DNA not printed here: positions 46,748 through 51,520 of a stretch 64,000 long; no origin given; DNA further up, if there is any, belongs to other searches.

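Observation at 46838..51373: Giant (about 1400-1500 aa) all-alpha internally repetitive protein next to aIF5A whose conserved frame has no canonical start codon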

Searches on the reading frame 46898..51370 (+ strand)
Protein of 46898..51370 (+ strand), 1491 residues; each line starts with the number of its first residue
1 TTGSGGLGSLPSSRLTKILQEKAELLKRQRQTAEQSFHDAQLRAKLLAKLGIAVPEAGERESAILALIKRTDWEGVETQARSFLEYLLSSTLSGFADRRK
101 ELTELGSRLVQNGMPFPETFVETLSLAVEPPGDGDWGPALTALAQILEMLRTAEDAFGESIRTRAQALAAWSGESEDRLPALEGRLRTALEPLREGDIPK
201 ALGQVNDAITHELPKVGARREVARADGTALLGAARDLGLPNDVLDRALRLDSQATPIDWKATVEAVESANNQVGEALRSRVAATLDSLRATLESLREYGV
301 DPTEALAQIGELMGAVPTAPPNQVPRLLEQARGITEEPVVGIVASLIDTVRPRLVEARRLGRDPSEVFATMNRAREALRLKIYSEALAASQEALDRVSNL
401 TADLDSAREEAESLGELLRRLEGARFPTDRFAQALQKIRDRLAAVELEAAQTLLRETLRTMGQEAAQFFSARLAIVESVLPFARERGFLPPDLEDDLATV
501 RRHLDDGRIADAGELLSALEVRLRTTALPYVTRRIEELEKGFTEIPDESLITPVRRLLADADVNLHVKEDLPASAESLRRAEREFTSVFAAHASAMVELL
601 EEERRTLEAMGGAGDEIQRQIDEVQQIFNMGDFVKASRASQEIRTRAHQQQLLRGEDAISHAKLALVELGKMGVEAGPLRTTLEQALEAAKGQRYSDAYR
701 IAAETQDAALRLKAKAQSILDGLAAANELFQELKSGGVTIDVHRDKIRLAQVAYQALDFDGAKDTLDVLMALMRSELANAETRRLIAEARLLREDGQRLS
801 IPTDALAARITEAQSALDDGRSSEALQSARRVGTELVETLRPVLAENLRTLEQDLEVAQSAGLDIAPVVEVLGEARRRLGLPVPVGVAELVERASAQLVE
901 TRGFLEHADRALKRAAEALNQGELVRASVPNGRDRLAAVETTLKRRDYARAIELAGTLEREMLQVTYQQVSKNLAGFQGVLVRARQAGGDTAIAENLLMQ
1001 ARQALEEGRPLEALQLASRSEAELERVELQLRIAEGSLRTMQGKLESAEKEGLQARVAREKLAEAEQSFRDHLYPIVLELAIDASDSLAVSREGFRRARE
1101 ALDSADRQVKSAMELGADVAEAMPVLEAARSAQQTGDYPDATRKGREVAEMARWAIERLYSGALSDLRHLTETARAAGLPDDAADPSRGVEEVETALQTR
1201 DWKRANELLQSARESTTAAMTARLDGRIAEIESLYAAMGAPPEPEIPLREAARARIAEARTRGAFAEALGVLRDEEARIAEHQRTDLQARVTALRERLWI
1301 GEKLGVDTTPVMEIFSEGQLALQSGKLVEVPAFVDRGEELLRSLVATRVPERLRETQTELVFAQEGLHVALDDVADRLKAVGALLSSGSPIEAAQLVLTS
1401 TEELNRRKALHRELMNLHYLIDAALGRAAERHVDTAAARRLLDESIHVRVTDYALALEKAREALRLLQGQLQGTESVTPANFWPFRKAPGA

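Call 6: find_homologous_proteins(query=window:46931-51370:+)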
Query window:46931-51370:+ (1480 aa): 263 proteins with E <= 0.001 among 8000 candidates; the best 120 are listed.
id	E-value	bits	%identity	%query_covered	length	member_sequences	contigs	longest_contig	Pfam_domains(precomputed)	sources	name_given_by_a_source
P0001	0.0e+0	2856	100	93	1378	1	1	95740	-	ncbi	-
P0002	0.0e+0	2381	83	93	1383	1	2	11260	-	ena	-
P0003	0.0e+0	2263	77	96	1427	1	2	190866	-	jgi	-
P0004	0.0e+0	2253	76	97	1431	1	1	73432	-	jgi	jgi:hypothetical protein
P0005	0.0e+0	2174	76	93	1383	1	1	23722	-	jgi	jgi:hypothetical protein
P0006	0.0e+0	1882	63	100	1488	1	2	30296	-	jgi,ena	-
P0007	0.0e+0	1861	62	100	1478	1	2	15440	-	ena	-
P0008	0.0e+0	1856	63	100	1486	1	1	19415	-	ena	-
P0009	0.0e+0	1839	66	93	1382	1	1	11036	-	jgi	jgi:hypothetical protein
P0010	0.0e+0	1828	62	100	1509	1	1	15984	-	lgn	-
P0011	0.0e+0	1825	62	100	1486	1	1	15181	-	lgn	-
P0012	0.0e+0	1815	61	100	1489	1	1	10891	-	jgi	jgi:hypothetical protein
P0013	0.0e+0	1788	62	96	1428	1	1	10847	-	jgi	jgi:hypothetical protein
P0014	0.0e+0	1779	61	98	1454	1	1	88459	-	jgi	jgi:hypothetical protein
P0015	0.0e+0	1743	59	100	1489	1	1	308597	-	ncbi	-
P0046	0.0e+0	1299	49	99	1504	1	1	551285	-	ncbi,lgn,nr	ncbi:MAG TPA: hypothetical protein VGV89_04080 [Thermoplasmata archaeon]|nr:hypothetical protein [Th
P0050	0.0e+0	1281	47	100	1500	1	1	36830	-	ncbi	-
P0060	0.0e+0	1272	46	100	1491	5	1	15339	-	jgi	jgi:hypothetical protein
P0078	0.0e+0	1256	47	100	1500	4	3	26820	-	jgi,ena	-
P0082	0.0e+0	1254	47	100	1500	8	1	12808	-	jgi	jgi:hypothetical protein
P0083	0.0e+0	1254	47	100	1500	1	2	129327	-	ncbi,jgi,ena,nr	ncbi:MAG TPA: hypothetical protein VMF04_00325 [Thermoplasmata archaeon]|nr:hypothetical protein [Th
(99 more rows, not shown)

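Call 10: search_protein_families(library=pfam, proteins=[window:46922-51370:+], max_evalue=1)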
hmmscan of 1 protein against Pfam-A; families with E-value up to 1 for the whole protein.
window:46922-51370:+ (1483 aa): 4 families
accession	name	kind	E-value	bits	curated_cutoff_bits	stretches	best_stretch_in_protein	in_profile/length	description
PF20395.3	CTD3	-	0.0048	17.5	28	0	1179-1230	20-71/162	C-terminal domain 3 of the ABC-three component (ABC-3C) systems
PF20663.3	COG4_N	-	0.025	15.1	27.3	0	1093-1152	41-100/107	Conserved oligomeric Golgi complex subunit 4, N-terminal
PF13525.12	YfiO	-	0.078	13.2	25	1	375-447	83-153/203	Outer membrane lipoprotein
PF02561.19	FliS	-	0.6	10.8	26.7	0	361-409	27-77/115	Flagellar protein FliS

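Call 11: find_related_loci(query=A1, collection=genome_contigs, flank=4000)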
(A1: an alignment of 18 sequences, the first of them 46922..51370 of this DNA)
Query A1 (1483 aa) in genome_contigs; peptide patterns used: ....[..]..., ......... (x = any residue, [..] = any of these).
268 stretches matched a pattern; 147 encode a relative of the query (tblastn E <= 1e-3); the best 80 are kept; 80 distinct loci.
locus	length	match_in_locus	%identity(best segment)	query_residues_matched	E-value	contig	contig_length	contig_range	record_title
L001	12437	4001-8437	59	1-1481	0e+0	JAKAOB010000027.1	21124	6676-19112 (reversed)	MAG: Thermoplasmata archaeon isolate YF1.bin107 NODE_2723_length_21124_cov_1.716721, whole genome shotgun sequence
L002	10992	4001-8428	54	1-1479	0e+0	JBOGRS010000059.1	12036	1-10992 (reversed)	MAG: Thermoplasmata archaeon isolate SE1505_metabat2.bin.34 NODE_966_length_12036_cov_1.862373, whole genome shotgun seq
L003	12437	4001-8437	60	2-1479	0e+0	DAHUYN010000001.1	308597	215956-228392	MAG TPA_asm: Thermoplasmata archaeon isolate clean271 NODE_1_length_308597_cov_8.942133, whole genome shotgun sequence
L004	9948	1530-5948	54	1-1475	0e+0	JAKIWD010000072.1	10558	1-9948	MAG: Thermoplasmata archaeon isolate AcS4-93 k141_3005496_length_10558_cov_15.0000, whole genome shotgun sequence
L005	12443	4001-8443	54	1-1483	0e+0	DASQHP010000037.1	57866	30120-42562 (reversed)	MAG TPA_asm: Thermoplasmata archaeon isolate SMAG_U11836 k141_1068833, whole genome shotgun sequence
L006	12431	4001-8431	55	1-1479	0e+0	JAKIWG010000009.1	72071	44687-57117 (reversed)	MAG: Thermoplasmata archaeon isolate AcS5-116 NODE_916_length_72071_cov_7.921406, whole genome shotgun sequence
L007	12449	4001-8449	52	1-1482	0e+0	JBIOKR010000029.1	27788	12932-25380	MAG: Candidatus Lutacidiplasmatales archaeon isolate GcC5-34 k141_317637_length_27788_cov_46.0000, whole genome shotgun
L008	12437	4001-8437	52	1-1481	0e+0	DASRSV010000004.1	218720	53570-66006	MAG TPA_asm: Thermoplasmata archaeon isolate SMAG_U6321 k141_626844, whole genome shotgun sequence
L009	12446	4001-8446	51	1-1479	0e+0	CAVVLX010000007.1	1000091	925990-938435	MAG: uncultured Thermoplasmata archaeon isolate MFD09222.bin.2.58 genome assembly, contig: contig_64922, whole genome sh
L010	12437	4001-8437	53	2-1482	0e+0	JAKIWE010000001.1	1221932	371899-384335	MAG: Thermoplasmata archaeon isolate AcS5-107 NODE_1_length_1221932_cov_20.113987, whole genome shotgun sequence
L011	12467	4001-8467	63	1-1483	0e+0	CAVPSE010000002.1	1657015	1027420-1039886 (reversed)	MAG: uncultured Thermoplasmata archaeon isolate MFD00008.bin.2.157 genome assembly, contig: contig_39751, whole genome s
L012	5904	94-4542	50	1-1482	0e+0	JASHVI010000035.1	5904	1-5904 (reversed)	MAG: Thermoplasmata archaeon isolate JOPF201 JOPF_A14C_contig_24364, whole genome shotgun sequence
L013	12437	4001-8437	49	2-1481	0e+0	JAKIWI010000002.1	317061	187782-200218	MAG: Thermoplasmata archaeon isolate AcS5-58 NODE_22_length_317061_cov_27.383056, whole genome shotgun sequence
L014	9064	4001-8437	53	2-1482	0e+0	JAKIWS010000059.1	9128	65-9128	MAG: Thermoplasmata archaeon isolate SubAcS15-120 SubAcS15-120_59, whole genome shotgun sequence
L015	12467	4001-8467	48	1-1482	0e+0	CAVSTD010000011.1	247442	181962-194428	MAG: uncultured Thermoplasmata archaeon isolate MFD09222.bin.2.158 genome assembly, contig: contig_84277, whole genome s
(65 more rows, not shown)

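Call 20: find_encoding_contigs(protein=P0001, flank=10000, max_places=3)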
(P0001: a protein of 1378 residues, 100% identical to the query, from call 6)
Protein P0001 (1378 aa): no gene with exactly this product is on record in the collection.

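Call 21: find_encoding_contigs(protein=P0046, flank=10000, max_places=2)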
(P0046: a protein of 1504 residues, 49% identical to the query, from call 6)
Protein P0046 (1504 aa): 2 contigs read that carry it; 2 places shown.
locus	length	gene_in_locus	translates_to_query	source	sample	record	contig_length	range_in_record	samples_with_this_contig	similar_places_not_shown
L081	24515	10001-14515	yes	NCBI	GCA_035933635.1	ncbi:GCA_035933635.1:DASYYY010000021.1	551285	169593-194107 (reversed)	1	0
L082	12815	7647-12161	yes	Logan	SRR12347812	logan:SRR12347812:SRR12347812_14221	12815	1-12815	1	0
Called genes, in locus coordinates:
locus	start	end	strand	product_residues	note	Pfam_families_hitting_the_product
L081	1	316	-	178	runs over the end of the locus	PF18899:DUF5655 (weak)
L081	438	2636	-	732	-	-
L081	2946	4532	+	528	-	PF06745:ATPase, PF07088:GvpD_P-loop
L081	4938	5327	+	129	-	PF00903:Glyoxalase, PF18029:Glyoxalase_6 (weak)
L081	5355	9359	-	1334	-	PF08264:Anticodon_1, PF05763:DUF835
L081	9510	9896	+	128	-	PF21485:IF5A-like_N, PF01287:eIF-5a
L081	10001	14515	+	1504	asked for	-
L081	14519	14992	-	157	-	-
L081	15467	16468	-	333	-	PF24981:Beta-prop_ATRN-LZTR1 (faint), PF24681:Kelch_KLHDC2_KLHL20_DRC7, PF13415:Beta-prop_FBX42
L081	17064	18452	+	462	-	PF04185:Phosphoesterase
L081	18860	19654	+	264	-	PF04414:tRNA_deacylase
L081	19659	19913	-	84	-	-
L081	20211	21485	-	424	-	PF00675:Peptidase_M16 (weak), PF05193:Peptidase_M16_C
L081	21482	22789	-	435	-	PF00675:Peptidase_M16, PF05193:Peptidase_M16_C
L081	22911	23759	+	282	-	PF01040:UbiA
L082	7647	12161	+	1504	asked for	-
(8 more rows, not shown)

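Call 37: search_solved_structures(query=A1, max_evalue=1)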
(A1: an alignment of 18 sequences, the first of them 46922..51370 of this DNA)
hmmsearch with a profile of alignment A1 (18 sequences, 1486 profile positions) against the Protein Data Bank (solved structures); distinct sequences matched with E-value up to 1: 5.
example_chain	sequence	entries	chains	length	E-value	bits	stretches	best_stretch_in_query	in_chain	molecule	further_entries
4ll8_A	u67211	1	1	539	0.13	13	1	7-63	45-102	Myosin-4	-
3osu_A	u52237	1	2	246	0.43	11.3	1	26-117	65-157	3-oxoacyl-[acyl-carrier-protein] reductase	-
3sj7_A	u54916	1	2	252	0.45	11.2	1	26-117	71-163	3-oxoacyl-(Acyl-carrier-protein) reductase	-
7zpt_M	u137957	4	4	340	0.84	10.3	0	259-289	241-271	Cell shape-determining protein MreB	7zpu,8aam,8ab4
8azg_M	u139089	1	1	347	0.86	10.3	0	259-289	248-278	Cell shape-determining protein MreB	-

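Call 77: search_protein_families(library=ncbifam, proteins=[window:46898-51370:+], max_evalue=0.01)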
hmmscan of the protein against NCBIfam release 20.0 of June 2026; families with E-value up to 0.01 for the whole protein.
window:46898-51370:+ (1491 aa): 0 families

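Call 92: find_encoding_contigs(protein=P0002, flank=1500, max_places=1)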
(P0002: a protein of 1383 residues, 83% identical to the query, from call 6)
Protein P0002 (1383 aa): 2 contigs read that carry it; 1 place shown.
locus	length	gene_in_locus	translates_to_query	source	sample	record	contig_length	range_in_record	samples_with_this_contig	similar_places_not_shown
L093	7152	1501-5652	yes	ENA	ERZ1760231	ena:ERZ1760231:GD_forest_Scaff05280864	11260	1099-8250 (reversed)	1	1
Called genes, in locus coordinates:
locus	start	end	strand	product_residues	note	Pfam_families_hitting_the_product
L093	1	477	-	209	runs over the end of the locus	-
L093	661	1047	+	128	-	PF21485:IF5A-like_N, PF01287:eIF-5a (weak)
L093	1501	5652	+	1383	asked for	-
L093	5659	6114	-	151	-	-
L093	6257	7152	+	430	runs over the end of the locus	PF03116:NQR2_RnfD_RnfE (weak)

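Call 93: find_encoding_contigs(protein=P0005, flank=1500, max_places=1)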
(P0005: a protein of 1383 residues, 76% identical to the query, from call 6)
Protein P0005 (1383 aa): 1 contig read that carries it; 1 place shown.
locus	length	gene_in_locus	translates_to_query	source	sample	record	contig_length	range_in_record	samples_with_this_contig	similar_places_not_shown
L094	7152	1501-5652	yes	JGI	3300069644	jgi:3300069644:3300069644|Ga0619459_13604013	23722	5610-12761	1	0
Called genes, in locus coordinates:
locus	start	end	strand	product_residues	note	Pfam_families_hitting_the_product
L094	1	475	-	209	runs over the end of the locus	-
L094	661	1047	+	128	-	PF21485:IF5A-like_N, PF01287:eIF-5a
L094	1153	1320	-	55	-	-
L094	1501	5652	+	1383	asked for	-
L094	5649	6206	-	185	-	-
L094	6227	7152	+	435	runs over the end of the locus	PF03116:NQR2_RnfD_RnfE (faint)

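Call 94: find_encoding_contigs(protein=P0004, flank=1500, max_places=1)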
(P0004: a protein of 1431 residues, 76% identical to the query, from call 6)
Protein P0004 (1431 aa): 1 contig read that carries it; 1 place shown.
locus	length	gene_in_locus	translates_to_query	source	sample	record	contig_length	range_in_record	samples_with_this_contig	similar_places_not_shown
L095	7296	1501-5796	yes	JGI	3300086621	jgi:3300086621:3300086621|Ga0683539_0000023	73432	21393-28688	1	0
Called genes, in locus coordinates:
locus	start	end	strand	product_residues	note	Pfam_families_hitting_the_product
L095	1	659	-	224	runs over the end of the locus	-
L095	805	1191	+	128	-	PF21485:IF5A-like_N, PF01287:eIF-5a (weak)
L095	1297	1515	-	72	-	-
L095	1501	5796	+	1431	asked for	-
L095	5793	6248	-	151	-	-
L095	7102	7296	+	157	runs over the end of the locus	PF04414:tRNA_deacylase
